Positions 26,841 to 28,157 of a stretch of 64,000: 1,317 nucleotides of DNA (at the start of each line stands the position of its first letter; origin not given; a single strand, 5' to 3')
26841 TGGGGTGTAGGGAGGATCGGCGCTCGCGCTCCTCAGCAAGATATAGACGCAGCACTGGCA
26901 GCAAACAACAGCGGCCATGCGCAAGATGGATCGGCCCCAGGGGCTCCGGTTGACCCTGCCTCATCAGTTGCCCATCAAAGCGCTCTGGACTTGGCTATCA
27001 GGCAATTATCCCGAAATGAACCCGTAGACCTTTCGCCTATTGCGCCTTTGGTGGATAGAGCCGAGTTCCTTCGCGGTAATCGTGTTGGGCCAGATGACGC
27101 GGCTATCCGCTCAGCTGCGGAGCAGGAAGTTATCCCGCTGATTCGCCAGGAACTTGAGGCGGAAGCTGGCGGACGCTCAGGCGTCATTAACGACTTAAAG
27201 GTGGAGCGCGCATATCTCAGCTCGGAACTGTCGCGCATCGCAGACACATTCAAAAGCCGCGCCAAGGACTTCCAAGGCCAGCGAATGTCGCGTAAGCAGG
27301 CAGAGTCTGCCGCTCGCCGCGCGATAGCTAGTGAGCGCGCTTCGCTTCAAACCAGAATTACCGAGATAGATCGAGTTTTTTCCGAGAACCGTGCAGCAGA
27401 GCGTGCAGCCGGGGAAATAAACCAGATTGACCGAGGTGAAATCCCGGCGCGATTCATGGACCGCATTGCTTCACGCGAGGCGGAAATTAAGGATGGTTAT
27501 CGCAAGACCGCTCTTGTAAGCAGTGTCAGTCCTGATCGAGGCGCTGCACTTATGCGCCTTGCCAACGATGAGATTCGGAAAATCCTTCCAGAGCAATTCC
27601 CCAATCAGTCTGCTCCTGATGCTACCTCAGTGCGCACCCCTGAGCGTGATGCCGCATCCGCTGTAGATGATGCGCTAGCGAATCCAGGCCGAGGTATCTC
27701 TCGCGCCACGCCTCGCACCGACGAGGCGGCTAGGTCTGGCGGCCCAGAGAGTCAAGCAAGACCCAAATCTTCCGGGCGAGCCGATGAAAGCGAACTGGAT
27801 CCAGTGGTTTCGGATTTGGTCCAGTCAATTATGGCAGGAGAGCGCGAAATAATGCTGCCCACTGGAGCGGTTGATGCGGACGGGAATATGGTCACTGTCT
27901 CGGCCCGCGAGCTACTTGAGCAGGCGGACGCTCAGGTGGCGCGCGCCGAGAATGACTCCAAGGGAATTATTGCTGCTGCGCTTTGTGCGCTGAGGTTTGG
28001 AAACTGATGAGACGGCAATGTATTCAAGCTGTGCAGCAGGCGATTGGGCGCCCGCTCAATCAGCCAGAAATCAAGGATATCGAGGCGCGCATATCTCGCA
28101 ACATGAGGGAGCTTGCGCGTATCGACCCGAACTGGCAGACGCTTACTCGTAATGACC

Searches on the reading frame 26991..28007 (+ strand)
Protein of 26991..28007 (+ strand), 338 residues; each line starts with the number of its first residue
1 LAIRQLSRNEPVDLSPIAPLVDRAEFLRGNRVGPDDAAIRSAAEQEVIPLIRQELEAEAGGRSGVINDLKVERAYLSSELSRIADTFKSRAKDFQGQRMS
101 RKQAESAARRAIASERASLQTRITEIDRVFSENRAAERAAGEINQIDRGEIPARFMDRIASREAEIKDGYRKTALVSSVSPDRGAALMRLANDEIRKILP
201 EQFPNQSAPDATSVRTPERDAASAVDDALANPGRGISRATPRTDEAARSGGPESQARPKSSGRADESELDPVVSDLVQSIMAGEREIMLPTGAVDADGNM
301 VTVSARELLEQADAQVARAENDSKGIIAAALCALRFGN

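Call 33: find_encoding_contigs(protein=window:26991-28007:+, flank=10000, max_places=6)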
Protein window:26991-28007:+ (338 aa): 1 contig read that carries it; 1 place shown.
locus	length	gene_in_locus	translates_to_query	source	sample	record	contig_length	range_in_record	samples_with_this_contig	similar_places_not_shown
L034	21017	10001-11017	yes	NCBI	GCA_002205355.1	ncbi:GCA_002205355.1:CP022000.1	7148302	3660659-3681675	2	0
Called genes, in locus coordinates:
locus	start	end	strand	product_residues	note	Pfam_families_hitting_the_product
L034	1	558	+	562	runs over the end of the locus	PF12236:Head-tail_con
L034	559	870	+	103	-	-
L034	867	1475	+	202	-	-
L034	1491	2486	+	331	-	PF20911:GP7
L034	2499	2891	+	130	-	PF21190:Bbp16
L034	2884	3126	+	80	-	-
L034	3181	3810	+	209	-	-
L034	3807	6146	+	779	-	PF25675:Phage_nozzle (faint)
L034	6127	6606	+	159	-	-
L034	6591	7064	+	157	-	PF24072:T7_gp14 (weak)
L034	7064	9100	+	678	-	-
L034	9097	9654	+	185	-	-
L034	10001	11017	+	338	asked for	-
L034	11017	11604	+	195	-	-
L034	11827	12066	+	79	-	-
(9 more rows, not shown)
